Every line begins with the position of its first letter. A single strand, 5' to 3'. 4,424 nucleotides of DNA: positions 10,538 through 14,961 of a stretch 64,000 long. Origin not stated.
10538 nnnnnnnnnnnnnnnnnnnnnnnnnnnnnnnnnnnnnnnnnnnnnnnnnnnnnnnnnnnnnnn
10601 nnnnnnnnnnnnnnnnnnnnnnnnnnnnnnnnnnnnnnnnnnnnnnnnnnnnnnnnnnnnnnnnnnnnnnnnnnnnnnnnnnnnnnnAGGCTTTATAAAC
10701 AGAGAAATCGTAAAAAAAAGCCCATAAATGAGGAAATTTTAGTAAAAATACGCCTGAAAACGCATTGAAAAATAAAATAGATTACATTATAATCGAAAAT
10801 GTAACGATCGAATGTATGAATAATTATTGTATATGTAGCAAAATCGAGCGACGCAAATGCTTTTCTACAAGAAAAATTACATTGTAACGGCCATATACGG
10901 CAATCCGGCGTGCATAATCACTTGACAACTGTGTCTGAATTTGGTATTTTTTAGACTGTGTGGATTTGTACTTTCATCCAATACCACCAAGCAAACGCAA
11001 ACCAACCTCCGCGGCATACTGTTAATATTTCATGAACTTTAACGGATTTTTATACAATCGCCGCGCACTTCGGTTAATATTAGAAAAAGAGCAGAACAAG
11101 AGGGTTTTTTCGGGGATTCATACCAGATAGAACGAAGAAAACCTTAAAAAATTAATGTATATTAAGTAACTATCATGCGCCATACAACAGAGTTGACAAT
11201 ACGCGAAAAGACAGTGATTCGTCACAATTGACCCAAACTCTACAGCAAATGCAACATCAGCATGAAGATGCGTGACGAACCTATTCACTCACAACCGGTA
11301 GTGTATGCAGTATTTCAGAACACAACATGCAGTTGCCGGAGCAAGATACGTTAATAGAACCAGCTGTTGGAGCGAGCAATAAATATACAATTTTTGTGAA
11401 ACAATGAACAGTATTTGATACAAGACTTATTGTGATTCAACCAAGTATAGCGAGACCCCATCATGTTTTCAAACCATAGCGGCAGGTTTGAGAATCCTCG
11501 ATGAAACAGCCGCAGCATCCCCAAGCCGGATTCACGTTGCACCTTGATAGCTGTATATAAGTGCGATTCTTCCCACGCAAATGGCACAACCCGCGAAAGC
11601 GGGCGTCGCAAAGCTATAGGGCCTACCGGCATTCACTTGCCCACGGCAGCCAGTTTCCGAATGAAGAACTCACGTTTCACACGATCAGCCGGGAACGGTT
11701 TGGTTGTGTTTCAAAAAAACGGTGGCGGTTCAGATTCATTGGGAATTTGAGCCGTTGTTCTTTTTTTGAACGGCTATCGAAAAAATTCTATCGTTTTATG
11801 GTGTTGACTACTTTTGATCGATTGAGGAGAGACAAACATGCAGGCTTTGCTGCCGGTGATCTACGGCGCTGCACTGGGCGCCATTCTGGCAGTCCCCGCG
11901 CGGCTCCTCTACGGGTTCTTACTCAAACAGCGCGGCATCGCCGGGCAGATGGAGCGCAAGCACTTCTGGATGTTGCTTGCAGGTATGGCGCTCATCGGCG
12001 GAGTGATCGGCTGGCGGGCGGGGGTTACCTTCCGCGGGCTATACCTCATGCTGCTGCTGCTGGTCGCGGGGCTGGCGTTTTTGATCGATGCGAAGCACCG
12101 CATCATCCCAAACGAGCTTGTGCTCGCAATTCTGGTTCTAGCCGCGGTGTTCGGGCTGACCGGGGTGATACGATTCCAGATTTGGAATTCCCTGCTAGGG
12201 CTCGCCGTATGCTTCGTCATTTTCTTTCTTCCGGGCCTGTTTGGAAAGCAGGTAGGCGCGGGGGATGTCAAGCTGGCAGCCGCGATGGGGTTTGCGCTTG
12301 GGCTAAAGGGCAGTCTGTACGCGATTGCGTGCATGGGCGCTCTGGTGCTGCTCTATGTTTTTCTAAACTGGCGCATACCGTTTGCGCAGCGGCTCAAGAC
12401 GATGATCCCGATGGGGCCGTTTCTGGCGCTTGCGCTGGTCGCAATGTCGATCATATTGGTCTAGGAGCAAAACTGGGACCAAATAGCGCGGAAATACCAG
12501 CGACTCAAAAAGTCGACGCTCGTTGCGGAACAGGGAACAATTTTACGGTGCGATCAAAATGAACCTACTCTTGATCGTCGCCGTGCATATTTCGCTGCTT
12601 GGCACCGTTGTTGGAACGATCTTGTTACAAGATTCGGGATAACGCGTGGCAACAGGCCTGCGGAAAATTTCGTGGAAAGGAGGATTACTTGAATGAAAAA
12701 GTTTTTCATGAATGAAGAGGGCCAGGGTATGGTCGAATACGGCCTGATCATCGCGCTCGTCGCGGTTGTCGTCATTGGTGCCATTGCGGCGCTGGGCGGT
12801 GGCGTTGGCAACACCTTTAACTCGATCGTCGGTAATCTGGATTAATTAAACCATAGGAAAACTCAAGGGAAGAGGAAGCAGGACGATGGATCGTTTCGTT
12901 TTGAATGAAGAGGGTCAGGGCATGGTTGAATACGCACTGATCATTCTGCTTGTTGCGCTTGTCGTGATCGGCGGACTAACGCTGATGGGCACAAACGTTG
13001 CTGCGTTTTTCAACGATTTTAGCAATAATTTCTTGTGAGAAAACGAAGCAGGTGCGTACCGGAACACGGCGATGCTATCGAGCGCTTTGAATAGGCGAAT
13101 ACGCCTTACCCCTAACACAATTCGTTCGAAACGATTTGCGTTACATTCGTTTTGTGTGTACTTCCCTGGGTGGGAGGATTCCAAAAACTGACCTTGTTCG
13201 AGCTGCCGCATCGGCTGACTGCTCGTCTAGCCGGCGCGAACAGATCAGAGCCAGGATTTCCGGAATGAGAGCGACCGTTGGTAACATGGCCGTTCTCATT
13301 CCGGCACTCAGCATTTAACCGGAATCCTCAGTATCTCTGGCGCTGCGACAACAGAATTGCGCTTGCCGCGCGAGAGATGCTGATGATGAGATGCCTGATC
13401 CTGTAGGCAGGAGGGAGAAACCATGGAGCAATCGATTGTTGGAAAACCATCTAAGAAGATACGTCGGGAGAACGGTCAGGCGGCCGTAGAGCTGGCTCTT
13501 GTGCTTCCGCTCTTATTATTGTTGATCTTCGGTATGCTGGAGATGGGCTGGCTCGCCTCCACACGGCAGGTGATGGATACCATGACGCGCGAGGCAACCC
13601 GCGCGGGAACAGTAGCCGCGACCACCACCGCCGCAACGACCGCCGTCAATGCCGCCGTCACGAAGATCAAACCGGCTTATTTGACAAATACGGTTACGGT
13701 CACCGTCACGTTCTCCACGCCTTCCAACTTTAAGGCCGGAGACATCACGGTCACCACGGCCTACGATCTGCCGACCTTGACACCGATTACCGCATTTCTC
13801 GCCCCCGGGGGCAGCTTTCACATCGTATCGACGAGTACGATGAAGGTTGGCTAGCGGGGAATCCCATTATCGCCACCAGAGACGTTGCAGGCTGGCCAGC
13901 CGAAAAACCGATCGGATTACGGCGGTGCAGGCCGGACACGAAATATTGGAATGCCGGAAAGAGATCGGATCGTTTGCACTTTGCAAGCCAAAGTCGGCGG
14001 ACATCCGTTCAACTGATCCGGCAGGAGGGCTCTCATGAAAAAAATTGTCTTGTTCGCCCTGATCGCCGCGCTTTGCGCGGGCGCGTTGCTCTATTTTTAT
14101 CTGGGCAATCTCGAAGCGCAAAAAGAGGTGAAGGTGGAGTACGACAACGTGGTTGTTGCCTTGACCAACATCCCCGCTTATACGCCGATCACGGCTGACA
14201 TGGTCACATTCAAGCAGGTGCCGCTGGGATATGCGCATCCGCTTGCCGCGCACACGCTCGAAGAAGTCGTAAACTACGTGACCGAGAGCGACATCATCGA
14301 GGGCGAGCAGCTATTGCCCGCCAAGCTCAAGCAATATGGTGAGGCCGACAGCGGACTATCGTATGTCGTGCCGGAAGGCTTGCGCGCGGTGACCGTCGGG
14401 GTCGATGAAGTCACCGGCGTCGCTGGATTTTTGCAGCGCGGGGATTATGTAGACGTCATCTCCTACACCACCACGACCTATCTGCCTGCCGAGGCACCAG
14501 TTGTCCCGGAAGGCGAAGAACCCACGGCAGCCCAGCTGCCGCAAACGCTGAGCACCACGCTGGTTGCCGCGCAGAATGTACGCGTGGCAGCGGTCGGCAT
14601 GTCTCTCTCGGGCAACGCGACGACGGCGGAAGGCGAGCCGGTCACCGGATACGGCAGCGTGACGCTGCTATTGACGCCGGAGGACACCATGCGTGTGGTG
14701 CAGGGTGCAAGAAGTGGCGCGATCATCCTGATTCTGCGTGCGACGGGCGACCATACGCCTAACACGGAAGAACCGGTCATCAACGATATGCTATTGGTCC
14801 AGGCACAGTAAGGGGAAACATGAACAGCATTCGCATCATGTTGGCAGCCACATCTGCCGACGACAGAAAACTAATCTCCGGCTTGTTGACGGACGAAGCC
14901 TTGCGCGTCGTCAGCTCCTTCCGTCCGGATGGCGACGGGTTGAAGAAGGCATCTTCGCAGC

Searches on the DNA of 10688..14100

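Call 32: search_rna_families(source=window, start=10688, end=14100, threshold=evalue, max_evalue=1)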
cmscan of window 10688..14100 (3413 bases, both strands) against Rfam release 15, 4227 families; matches with E-value up to 1: 2.
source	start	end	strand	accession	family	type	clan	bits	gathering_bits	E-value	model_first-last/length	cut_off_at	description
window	11573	11661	+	RF01051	c-di-GMP-I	Cis-reg; riboswitch;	CL00126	67.6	35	2.3e-12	1-87/87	no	c-di-GMP-I riboswitch aptamer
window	13378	13429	+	RF00274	SNORD57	Gene; snRNA; snoRNA; CD-box;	CL00058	20.7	47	0.7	1-72/72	no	Small nucleolar RNA SNORD57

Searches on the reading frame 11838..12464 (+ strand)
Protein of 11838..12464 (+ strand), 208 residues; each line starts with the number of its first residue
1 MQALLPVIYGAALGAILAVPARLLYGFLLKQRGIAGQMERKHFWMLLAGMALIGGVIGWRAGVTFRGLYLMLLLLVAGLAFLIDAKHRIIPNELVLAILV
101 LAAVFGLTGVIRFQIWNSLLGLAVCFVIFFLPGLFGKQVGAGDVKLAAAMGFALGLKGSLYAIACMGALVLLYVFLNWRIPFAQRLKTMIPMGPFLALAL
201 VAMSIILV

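Call 6: search_protein_families(library=pfam, proteins=[window:11838-12464:+], max_evalue=0.01)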
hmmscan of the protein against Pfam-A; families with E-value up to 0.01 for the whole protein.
window:11838-12464:+ (208 aa): 1 family
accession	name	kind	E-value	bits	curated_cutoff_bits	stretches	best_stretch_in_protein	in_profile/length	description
PF01478.23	Peptidase_A24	-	8.6e-15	55.5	26.5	1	72-174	2-103/104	Type IV leader peptidase family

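Call 8: search_protein_families(library=ncbifam, proteins=[window:11838-12464:+], max_evalue=1)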
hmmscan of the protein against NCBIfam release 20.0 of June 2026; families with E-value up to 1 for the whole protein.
window:11838-12464:+ (208 aa): 3 families
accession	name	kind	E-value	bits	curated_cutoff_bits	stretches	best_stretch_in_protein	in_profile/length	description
NF040695.1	FlaK_Arch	equivalog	0.028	14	330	1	79-154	12-88/230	preflagellin peptidase FlaK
NF053826.1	PrePilPeptEppA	equivalog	0.11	11.8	450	1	69-193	6-126/334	prepilin peptidase EppA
TIGR04154.1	archaeo_STT3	subfamily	0.65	8.2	450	1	37-175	186-318/831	oligosaccharyl transferase, archaeosortase A system-associated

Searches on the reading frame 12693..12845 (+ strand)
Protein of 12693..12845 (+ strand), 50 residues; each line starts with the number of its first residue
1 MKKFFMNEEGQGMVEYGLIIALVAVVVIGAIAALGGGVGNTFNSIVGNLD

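Call 6: search_protein_families(library=pfam, proteins=[window:12693-12845:+], max_evalue=0.01)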
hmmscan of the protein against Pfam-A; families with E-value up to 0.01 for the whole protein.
window:12693-12845:+ (50 aa): 1 family
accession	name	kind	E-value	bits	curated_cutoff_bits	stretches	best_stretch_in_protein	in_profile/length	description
PF04964.19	Flp_Fap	-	2.5e-10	40.4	32.2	1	4-48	1-45/46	Flp/Fap pilin component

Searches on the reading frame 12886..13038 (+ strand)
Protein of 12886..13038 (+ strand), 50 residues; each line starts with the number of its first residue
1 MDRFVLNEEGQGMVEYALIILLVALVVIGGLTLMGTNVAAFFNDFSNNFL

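Call 6: search_protein_families(library=pfam, proteins=[window:12886-13038:+], max_evalue=0.01)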
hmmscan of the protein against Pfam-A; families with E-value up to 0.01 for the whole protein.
window:12886-13038:+ (50 aa): 1 family
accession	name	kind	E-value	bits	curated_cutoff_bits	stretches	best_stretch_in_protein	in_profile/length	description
PF04964.19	Flp_Fap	-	2.4e-09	37.3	32.2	1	4-48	1-45/46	Flp/Fap pilin component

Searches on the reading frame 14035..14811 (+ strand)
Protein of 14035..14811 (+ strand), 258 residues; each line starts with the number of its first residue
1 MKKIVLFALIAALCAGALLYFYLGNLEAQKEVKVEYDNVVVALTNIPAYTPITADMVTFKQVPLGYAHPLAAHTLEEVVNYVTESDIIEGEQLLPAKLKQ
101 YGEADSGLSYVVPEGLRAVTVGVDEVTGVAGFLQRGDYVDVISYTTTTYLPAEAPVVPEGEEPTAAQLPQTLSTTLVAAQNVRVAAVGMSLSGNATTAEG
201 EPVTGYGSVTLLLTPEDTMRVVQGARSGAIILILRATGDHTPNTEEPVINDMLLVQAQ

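Call 6: search_protein_families(library=pfam, proteins=[window:14035-14811:+], max_evalue=0.01)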
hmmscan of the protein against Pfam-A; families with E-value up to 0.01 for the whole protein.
window:14035-14811:+ (258 aa): 2 families
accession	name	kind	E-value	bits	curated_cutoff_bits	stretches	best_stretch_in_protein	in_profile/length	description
PF16976.10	RcpC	-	3.5e-21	75.7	28.8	1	107-235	2-114/114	Flp pilus assembly protein RcpC/CpaB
PF08666.17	SAF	-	8.8e-10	39.4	21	1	37-98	1-62/63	SAF domain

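Call 8: search_protein_families(library=ncbifam, proteins=[window:14035-14811:+], max_evalue=1)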
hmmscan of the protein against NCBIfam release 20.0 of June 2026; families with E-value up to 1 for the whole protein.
window:14035-14811:+ (258 aa): 3 families
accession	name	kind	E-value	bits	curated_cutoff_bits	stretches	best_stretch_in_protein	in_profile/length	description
TIGR03177.1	pilus_cpaB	equivalog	8.1e-40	136.7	71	1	5-244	4-223/262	Flp pilus assembly protein CpaB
TIGR03170.1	flgA_cterm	equivalog_domain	0.0014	18.6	54.65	1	36-100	12-76/137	flagellar basal body P-ring formation chaperone FlgA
NF047754.1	LRR20_Nterm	exception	0.16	11.7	105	1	18-45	19-43/53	E-cadherin-binding leucine-rich repeat protein LRR20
